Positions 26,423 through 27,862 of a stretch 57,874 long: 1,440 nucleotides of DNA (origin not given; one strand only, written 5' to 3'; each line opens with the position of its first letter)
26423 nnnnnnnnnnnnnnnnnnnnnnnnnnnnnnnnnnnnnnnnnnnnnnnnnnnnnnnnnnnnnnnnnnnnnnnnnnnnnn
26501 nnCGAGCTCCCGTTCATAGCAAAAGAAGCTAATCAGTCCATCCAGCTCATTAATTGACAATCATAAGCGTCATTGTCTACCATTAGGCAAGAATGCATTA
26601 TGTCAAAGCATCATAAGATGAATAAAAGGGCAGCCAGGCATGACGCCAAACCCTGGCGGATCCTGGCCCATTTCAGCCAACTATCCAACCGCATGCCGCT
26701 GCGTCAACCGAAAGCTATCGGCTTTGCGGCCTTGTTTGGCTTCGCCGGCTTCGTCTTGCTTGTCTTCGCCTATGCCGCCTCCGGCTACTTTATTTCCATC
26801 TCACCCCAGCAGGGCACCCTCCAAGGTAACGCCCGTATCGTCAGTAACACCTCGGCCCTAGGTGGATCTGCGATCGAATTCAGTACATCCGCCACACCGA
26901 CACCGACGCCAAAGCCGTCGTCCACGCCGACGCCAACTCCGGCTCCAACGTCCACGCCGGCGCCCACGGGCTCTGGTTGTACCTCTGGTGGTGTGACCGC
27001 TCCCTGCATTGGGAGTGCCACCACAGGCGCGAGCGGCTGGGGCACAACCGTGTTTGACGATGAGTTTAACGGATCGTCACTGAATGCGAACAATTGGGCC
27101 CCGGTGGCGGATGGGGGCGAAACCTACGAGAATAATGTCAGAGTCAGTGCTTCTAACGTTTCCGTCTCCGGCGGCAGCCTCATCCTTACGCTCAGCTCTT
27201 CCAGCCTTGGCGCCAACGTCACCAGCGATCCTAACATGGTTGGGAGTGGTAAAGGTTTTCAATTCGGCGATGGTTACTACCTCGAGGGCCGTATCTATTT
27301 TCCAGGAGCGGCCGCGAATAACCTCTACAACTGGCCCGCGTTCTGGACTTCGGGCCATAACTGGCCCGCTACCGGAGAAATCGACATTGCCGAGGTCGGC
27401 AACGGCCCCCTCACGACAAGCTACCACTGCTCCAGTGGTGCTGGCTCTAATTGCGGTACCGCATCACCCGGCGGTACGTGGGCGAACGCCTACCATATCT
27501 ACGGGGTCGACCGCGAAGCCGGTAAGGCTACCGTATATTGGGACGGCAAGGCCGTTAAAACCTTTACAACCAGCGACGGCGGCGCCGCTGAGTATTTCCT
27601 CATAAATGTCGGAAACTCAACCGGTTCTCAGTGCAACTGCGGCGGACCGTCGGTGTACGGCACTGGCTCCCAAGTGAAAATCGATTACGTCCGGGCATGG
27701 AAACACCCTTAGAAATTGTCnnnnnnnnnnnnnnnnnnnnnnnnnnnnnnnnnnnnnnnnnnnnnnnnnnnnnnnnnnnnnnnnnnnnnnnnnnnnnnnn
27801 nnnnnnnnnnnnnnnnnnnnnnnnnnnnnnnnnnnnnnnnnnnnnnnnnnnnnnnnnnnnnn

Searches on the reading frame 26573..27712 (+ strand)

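Call 94: search_protein_families(library=pfam, proteins=[window:26573-27712:+], max_evalue=0.001)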
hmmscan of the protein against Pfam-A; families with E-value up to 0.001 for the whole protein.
window:26573-27712:+ (379 aa): 1 family
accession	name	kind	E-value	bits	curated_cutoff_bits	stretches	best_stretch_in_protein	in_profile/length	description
PF00722.28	Glyco_hydro_16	-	4.4e-07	30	22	1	189-372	7-173/175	Glycosyl hydrolases family 16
